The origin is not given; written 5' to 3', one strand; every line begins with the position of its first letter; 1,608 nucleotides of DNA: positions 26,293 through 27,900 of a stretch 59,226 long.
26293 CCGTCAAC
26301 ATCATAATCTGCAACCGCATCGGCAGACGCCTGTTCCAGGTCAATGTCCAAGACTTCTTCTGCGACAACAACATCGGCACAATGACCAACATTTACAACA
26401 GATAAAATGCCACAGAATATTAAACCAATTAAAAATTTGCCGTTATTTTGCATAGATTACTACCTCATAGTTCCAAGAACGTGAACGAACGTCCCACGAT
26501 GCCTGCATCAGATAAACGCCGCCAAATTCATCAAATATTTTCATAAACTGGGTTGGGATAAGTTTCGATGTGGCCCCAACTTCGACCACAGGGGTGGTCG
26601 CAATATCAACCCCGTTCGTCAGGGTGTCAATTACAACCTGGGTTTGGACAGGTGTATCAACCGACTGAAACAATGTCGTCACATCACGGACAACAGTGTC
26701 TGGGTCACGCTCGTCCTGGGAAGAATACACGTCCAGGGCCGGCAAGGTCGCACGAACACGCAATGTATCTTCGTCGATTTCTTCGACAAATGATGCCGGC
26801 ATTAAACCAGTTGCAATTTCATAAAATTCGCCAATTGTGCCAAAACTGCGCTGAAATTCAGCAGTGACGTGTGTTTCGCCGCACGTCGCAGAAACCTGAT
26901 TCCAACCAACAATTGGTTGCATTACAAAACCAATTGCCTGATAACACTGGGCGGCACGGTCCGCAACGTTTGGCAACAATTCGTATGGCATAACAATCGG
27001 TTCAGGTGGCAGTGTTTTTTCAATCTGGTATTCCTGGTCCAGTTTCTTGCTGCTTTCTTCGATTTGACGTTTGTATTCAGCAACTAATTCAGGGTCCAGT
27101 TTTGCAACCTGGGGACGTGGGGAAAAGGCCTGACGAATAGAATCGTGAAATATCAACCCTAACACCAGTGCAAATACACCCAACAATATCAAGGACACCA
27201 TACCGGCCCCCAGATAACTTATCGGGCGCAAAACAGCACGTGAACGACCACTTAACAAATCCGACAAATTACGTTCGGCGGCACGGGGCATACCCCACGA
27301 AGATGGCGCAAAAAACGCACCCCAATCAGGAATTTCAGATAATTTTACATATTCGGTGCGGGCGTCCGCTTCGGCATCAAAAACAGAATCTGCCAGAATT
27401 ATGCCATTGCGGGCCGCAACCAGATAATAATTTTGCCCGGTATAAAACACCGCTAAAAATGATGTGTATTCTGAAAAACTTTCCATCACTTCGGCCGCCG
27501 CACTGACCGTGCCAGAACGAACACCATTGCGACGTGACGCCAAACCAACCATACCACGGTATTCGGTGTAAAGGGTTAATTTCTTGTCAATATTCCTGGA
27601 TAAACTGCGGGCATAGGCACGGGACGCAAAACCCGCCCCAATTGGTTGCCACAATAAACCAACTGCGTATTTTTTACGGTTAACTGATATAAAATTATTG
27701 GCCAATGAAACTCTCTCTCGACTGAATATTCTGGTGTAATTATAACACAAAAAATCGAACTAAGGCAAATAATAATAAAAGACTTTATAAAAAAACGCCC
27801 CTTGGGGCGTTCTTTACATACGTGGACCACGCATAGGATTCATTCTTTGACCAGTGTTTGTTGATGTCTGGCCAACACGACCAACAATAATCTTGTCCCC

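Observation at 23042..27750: Stand-alone type IVb (R64/PAPI-1-like) PilO-PilP-ATPase-platform module lacking a secretin, prepilin and peptidase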

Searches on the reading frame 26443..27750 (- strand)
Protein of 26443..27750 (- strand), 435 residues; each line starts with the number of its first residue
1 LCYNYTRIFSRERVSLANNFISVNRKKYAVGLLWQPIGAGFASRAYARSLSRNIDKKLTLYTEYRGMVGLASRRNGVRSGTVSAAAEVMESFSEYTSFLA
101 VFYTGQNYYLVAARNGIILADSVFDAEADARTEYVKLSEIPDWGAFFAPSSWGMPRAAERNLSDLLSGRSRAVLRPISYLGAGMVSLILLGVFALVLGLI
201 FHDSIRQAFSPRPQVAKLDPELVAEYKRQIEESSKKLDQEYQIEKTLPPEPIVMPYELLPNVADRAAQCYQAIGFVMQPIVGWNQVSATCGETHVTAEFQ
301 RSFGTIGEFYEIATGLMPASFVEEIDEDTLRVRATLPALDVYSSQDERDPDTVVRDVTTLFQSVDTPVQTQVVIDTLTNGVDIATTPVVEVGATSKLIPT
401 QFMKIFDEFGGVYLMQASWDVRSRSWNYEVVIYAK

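Call 3: search_protein_families(library=pfam, proteins=[window:26443-27750:-], max_evalue=0.01)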
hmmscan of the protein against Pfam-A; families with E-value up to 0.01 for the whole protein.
window:26443-27750:- (435 aa): 1 family
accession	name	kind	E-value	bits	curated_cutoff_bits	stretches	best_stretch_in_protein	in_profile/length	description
PF06864.17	PAP_PilO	-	8.8e-12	45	26.7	1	29-388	2-355/419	Pilin accessory protein (PilO)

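Call 4: search_protein_families(library=ncbifam, proteins=[window:26443-27750:-], max_evalue=0.01)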
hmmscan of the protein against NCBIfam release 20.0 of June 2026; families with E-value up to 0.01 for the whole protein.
window:26443-27750:- (435 aa): 0 families

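Call 11: search_solved_structures(query=window:26443-27750:-, max_evalue=10)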
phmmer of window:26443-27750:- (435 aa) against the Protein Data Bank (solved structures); distinct sequences matched with E-value up to 10: 4.
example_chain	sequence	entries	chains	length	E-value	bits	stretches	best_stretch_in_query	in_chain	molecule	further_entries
4byz_A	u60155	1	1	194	0.17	14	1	18-103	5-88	TYPE IV PILUS BIOSYNTHESIS PROTEIN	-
4bz0_A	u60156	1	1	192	0.23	13.5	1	20-103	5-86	PUTATIVE TYPE IV PILUS BIOSYNTHESIS PROTEIN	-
6cb2_A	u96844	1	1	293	0.29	13.2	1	186-212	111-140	Undecaprenyl-diphosphatase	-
5oon_A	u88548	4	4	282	0.29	13.2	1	186-212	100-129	Undecaprenyl-diphosphatase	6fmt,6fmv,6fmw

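Call 13: find_homologous_proteins(query=window:26443-27705:-, max_evalue=0.001)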
Query window:26443-27705:- (420 aa): 718 proteins with E <= 0.001 among 8000 candidates; the best 120 are listed.
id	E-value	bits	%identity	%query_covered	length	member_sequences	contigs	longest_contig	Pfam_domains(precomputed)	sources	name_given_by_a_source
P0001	1.2e-275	932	100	100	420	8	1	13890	PF06864.18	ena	-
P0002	3.9e-252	854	89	100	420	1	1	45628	PF06864.18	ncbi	-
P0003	8.1e-237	804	85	100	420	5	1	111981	PF06864.18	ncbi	-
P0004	1.6e-214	730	76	100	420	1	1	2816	PF06864.18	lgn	-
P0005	1.3e-212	724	77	100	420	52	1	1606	PF06864.18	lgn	-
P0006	3.0e-212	723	75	100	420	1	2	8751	PF06864.18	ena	-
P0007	4.9e-212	722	74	100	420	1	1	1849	PF06864.18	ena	-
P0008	9.7e-212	721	74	100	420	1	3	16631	PF06864.18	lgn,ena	-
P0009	1.1e-211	721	75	100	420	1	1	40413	PF06864.18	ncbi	-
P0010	3.7e-211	719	75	100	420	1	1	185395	PF06864.18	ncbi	-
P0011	1.1e-210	718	75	100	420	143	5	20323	PF06864.18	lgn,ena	-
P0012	2.1e-210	717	74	100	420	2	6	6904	PF06864.18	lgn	-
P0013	2.6e-210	716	75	100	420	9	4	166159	PF06864.18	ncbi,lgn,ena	-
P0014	3.2e-209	713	74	100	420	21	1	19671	PF06864.18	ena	-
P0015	9.0e-209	711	75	100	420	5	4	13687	PF06864.18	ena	-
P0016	3.4e-208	709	73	100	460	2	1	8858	PF06864.18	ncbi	-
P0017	8.8e-208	708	75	100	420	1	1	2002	PF06864.18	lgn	-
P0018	1.4e-207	707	72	100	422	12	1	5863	PF06864.18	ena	-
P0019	2.3e-207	707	73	100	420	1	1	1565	PF06864.18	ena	-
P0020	3.1e-207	706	73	100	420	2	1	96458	PF06864.18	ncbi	-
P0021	3.3e-205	700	73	100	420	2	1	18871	PF06864.18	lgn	-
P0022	6.6e-205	699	71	100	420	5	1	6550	PF06864.18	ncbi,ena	-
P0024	3.8e-204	696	73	100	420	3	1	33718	PF06864.18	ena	-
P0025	1.1e-203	695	73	100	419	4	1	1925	PF06864.18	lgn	-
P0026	8.4e-203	692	72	100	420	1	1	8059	PF06864.18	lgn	-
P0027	2.2e-202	690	72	100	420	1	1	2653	PF06864.18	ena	-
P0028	2.8e-201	687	72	100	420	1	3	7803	PF06864.18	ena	-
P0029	3.9e-201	686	72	100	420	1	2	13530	PF06864.18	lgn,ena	-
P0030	4.9e-200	683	72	100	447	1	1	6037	PF06864.18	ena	-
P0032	6.8e-200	682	71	100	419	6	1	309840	PF06864.18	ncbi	-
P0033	1.1e-198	678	72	100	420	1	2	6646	PF06864.18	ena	-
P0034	7.3e-197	672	69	100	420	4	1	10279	PF06864.18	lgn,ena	-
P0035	9.2e-197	672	70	100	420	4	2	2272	PF06864.18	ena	-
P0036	1.9e-196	671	68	100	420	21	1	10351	PF06864.18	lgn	-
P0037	1.1e-195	668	69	100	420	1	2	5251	PF06864.18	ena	-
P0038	1.2e-195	668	68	100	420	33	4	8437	PF06864.18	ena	-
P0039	2.4e-195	667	69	100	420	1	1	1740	PF06864.18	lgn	-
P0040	7.6e-195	666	69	100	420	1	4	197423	PF06864.18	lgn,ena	-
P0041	7.6e-195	666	69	100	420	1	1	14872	PF06864.18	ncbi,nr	ncbi:MAG: type 4b pilus protein PilO2 [Alphaproteobacteria bacterium]|nr:type 4b pilus protein PilO2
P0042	9.2e-195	665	68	100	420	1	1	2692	PF06864.18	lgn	-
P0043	1.3e-194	665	68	100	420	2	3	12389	PF06864.18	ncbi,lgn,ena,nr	ncbi:MAG: type 4b pilus protein PilO2 [Alphaproteobacteria bacterium]|nr:type 4b pilus protein PilO2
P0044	2.0e-194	664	66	100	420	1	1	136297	PF06864.18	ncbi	-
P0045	3.6e-194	663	71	98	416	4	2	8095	PF06864.18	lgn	-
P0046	4.6e-194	663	69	100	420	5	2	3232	PF06864.18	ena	-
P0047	9.3e-194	662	66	100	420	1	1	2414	PF06864.18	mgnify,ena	mgnify:CR=1 FL=1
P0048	2.5e-193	661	68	100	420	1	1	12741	PF06864.18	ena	-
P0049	8.2e-193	659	69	100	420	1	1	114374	PF06864.18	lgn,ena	-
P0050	1.0e-192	659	68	100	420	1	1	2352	PF06864.18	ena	-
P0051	1.1e-192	658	69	100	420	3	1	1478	PF06864.18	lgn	-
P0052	1.5e-192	658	68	100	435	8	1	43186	PF06864.18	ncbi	-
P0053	2.2e-192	657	69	100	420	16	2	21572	PF06864.18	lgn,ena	-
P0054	3.2e-192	657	66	100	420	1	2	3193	PF06864.18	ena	-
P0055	4.1e-192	657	66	100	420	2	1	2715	PF06864.18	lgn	-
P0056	4.4e-192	656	66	100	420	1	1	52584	PF06864.18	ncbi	-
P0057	4.4e-192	656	67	100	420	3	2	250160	PF06864.18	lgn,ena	-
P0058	5.0e-192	656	68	100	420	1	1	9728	PF06864.18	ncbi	-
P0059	1.1e-191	655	66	100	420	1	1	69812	PF06864.18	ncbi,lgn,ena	-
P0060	1.8e-191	654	66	100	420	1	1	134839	PF06864.18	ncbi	-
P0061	1.9e-191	654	68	100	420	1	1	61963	PF06864.18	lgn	-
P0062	2.1e-191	654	66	100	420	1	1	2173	PF06864.18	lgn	-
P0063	5.0e-191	653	66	100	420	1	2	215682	PF06864.18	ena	-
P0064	9.3e-191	652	66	100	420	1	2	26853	PF06864.18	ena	-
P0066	1.6e-190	651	67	100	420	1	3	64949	PF06864.18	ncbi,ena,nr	ncbi:MAG: type 4b pilus protein PilO2 [Alphaproteobacteria bacterium]|nr:type 4b pilus protein PilO2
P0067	2.4e-190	651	66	100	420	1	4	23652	PF06864.18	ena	-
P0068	3.6e-190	650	70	98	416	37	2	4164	PF06864.18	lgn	-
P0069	3.6e-190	650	65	100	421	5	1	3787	PF06864.18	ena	-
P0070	4.5e-190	650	66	100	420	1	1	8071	PF06864.18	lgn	-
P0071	5.5e-190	650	66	100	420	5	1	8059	PF06864.18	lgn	-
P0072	9.7e-189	645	66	100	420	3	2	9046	PF06864.18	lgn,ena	-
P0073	3.1e-188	644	65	100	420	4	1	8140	PF06864.18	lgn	-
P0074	2.8e-187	641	67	100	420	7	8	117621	PF06864.18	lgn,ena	-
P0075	1.0e-186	639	67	100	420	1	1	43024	PF06864.18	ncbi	-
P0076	2.2e-186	638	67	100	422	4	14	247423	PF06864.18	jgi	-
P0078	3.5e-184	630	65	100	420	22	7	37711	PF06864.18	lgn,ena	-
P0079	2.8e-183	627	66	100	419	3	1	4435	PF06864.18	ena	-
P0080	6.2e-183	626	65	100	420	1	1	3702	PF06864.18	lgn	-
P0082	1.6e-182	625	65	100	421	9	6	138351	PF06864.18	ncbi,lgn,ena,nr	ncbi:MAG: type 4b pilus protein PilO2 [Alphaproteobacteria bacterium]|nr:type 4b pilus protein PilO2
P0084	6.6e-182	623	65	100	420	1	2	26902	PF06864.18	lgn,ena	-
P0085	9.5e-182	622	65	100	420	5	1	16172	PF06864.18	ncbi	-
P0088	2.7e-181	621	65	100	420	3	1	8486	PF06864.18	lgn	-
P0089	3.4e-181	621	65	100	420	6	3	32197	PF06864.18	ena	-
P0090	1.1e-180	619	64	100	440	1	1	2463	PF06864.18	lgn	-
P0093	2.8e-180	618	64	100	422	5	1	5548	PF06864.18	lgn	-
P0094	3.8e-180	617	63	100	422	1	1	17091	PF06864.18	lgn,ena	-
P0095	6.6e-180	616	65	100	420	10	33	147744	PF06864.18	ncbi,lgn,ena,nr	ncbi:MAG: type 4b pilus protein PilO2 [Alphaproteobacteria bacterium]|nr:type 4b pilus protein PilO2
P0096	6.7e-180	616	66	95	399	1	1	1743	PF06864.18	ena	-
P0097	3.1e-179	614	62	100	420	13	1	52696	PF06864.18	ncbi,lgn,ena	-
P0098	1.4e-178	612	64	100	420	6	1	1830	PF06864.18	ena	-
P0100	1.7e-178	612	63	100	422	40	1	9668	PF06864.18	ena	-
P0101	2.8e-178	611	61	100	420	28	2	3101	PF06864.18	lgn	-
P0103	9.3e-178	609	65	95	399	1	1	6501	PF06864.18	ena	-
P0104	9.4e-177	606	64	100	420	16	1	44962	PF06864.18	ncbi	-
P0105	1.4e-176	605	64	100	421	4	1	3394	PF06864.18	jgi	jgi:hypothetical protein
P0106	2.1e-176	605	63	100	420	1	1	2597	PF06864.18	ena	-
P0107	2.6e-176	604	63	100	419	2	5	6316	PF06864.18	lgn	-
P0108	3.0e-176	604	62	100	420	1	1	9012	PF06864.18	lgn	-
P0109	4.1e-176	604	62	100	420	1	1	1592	PF06864.18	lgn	-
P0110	5.7e-176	603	63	100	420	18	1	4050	PF06864.18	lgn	-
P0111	5.7e-176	603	62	100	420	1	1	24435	PF06864.18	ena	-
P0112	5.9e-176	603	63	100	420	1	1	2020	PF06864.18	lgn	-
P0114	8.1e-176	603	62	100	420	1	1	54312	PF06864.18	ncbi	-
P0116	9.9e-176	603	62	100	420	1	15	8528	PF06864.18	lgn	-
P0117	2.0e-175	602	63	100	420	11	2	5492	PF06864.18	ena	-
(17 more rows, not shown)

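Call 15: find_related_loci(query=A1, collection=genome_contigs, flank=10000)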
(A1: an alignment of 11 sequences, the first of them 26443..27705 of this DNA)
Query A1 (420 aa) in genome_contigs; peptide patterns used: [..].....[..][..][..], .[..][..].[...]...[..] (x = any residue, [..] = any of these).
250 stretches matched a pattern; 229 encode a relative of the query (tblastn E <= 1e-3); the best 80 are kept; 80 distinct loci.
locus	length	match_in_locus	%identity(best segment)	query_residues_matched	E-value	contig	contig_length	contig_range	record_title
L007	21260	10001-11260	85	1-420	0e+0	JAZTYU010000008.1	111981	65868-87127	MAG: Candidatus Enterousia sp. isolate T1900045325_YK20190014.MAGScoT_cleanbin_000039 SGB_6437_k141_2782097, whole genom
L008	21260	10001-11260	84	1-420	0e+0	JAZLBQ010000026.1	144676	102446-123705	MAG: Candidatus Enterousia sp. isolate T1900045063_TC20190056.MAGScoT_cleanbin_000013 SGB_4572_k141_2220103, whole genom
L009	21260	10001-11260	77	1-420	0e+0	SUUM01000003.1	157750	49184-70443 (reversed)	MAG: Alphaproteobacteria bacterium isolate SIG46 NODE_437_length_157750_cov_7.310304, whole genome shotgun sequence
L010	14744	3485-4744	74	1-420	0e+0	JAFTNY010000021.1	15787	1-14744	MAG: Alphaproteobacteria bacterium isolate RGIG3991 Roe_deer_Cecum-4__c134382, whole genome shotgun sequence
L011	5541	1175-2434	75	1-420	0e+0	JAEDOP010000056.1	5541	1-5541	MAG: Alphaproteobacteria bacterium isolate MAG321 NODE_13120_length_5541_cov_4.527160, whole genome shotgun sequence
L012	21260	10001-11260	75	1-420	0e+0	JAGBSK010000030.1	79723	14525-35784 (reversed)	MAG: Alphaproteobacteria bacterium isolate RGIG9404 Yak_Cecum-1__c545187, whole genome shotgun sequence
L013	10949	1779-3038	75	1-420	0e+0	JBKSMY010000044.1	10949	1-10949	MAG: Alphaproteobacteria bacterium isolate KS320-82 k141_2049574, whole genome shotgun sequence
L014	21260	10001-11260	73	1-420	0e+0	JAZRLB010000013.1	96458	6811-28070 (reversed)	MAG: Candidatus Enterousia sp. isolate T1900045443_YK20190134.MAGScoT_cleanbin_000013 SGB_7129_k141_3406127, whole genom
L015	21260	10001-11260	75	1-420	0e+0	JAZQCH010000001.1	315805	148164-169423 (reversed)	MAG: Candidatus Enterousia sp. isolate T1900044638_TS20190104.MAGScoT_cleanbin_000052 SGB_1211_k141_257354, whole genome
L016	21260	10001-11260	70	1-420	0e+0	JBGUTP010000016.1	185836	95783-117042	MAG: Candidatus Enterousia sp. isolate fecal_MAG_67 fecal_MAG_67_contig_0016, whole genome shotgun sequence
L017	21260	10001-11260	69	1-420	0e+0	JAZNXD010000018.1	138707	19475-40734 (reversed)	MAG: Candidatus Enterousia sp. isolate T1900044780_TS20190246.MAGScoT_cleanbin_000045 SGB_2551_k141_3113111, whole genom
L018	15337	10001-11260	68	1-420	0e+0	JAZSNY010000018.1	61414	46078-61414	MAG: Candidatus Enterousia sp. isolate T1900044549_TS20190015.MAGScoT_cleanbin_000102 SGB_200_k141_1585808, whole genome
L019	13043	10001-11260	68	1-420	0e+0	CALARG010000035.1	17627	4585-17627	MAG TPA_asm: uncultured Alphaproteobacteria bacterium isolate SRR6425825_bin.15_CONCOCT_v1.1_MAG genome assembly, contig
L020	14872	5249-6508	69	1-420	0e+0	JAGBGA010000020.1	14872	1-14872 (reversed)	MAG: Alphaproteobacteria bacterium isolate RGIG9085 Water_deer_Rectum.Co__c257064, whole genome shotgun sequence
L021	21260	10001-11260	66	1-420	0e+0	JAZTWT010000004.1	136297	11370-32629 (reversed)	MAG: Candidatus Enterousia sp. isolate T1900045332_YK20190021.MAGScoT_cleanbin_000044 SGB_6541_k141_693541, whole genome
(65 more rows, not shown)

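Call 61: predict_structure(alignment_id=A2)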
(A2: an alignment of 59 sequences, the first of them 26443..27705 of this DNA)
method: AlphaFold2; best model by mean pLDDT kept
length: 420 residues; sequences in the alignment: 59
mean_pLDDT: 75.1   pTM: 0.46
mean pLDDT of the five models: 75.1, 74.9, 70.8, 68.1, 67.4
residues with pLDDT >= 90: 149; 70-90: 133; 50-70: 60; < 50: 78
segments of 3 or more residues with pLDDT < 50: 1-65, 160-164, 196-203
pLDDT, mean of each block of 10 residues (from residue 1): 38 35 40 41 31 28 51 77 84 84 81 90 86 78 63 58 54 80 70 51 57 72 64 78 92 96 93 95 93 88 87 93 92 94 92 91 84 94 94 93 96 95
secondary structure, 60 per line:
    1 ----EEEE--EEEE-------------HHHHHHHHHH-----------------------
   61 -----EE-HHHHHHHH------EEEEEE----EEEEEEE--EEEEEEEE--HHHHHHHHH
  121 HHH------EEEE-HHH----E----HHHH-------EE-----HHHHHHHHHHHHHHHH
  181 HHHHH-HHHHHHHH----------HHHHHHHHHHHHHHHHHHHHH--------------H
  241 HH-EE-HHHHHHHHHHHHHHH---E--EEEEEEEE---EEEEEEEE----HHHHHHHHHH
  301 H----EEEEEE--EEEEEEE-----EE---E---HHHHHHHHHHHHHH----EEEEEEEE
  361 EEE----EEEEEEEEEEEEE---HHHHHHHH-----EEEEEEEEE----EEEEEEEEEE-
elements in order: E5-8 E11-14 H28-37 H69-76 E83-88 E93-99 E102-109 H112-123 E130-133 H147-150 H165-185 H187-194 H205-225 H247-261 E268-275 E279-286 H291-301 E306-311 E314-320 H335-348 E353-363 E368-380 H384-391 E397-405 E410-419

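Call 63: fold_search(model_id=the predicted structure, library=pdb)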
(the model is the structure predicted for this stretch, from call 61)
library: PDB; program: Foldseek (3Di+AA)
matches with E <= 10: 743; with E <= 0.001: 0
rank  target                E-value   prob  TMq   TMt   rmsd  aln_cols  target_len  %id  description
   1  4z1z_A                2.1e-02  0.33  0.11  0.14  19.8       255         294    7  Crystal Structure of Meganuclease I-SmaMI Bound to Uncleaveable DNA with a TTCT Central Four (released 2016-03-30)
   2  5v0q_A                2.2e-02  0.41  0.12  0.16  20.0       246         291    4  Original engineered variant of I-OnuI meganuclease targeting the HIV integrase gene; harbors 49 point mutations relati (released 2017-09-27)
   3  3p16_A                2.3e-02  0.11  0.10  0.10  20.4       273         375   10  Crystal structure of DNA polymerase III sliding clamp (released 2011-08-24)
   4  5e5o_A                3.1e-02  0.30  0.11  0.15  19.8       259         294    7  I-SmaMI bound to uncleaved DNA target in the presence of Calcium ions (released 2016-01-13)
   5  4z1z_B                3.1e-02  0.23  0.11  0.14  19.9       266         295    8  Crystal Structure of Meganuclease I-SmaMI Bound to Uncleaveable DNA with a TTCT Central Four (released 2016-03-30)
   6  6uw0_A                3.4e-02  0.38  0.12  0.16  18.6       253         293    6  Engineered variant of I-OnuI meganuclease with improved thermostability and fully altered specificity targeting choler (released 2019-12-18)
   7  6uw0_B                4.1e-02  0.23  0.11  0.15  19.6       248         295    7  Engineered variant of I-OnuI meganuclease with improved thermostability and fully altered specificity targeting choler (released 2019-12-18)
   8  5t2h_A                4.1e-02  0.21  0.11  0.14  19.9       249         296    6  Engineered variant of I-OnuI meganuclease targeting the Human TCRa gene; harbors 43 point mutations relative to wild-t (released 2017-05-03)
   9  5e5p                  4.3e-02  0.30  0.11  0.15  20.1       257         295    8  Wild type I-SmaMI in the space group of C121 (released 2016-01-13)
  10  2dch                  5.4e-02  0.38  0.12  0.22  15.7       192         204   10  Crystal structure of archaeal intron-encoded homing endonuclease I-Tsp061I (released 2006-07-06)
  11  5e5s_A                5.4e-02  0.20  0.10  0.13  19.9       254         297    7  I-SmaMI K103A mutant (released 2016-01-13)
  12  4lox_A                6.1e-02  0.16  0.11  0.14  20.1       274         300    8  Crystal structure of the I-SmaMI LAGLIDADG homing endonuclease bound to cleaved DNA (released 2014-09-24)
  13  4yit_D                6.8e-02  0.20  0.11  0.14  18.9       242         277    8  Crystal Structure of LAGLIDADG Meganuclease I-AabMI Bound to Uncleaved DNA (released 2016-03-23)
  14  6uwj_A                9.5e-02  0.18  0.11  0.15  19.6       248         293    6  Intermediate engineered variant of I-OnuI meganuclease with improved thermostability and partially altered specificity (released 2019-12-18)
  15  5t8d_A                9.5e-02  0.16  0.10  0.14  19.5       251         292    6  Engineered variant of I-OnuI meganuclease targeting the HIV integrase gene; harbors 47 point mutations relative to wil (released 2017-05-03)
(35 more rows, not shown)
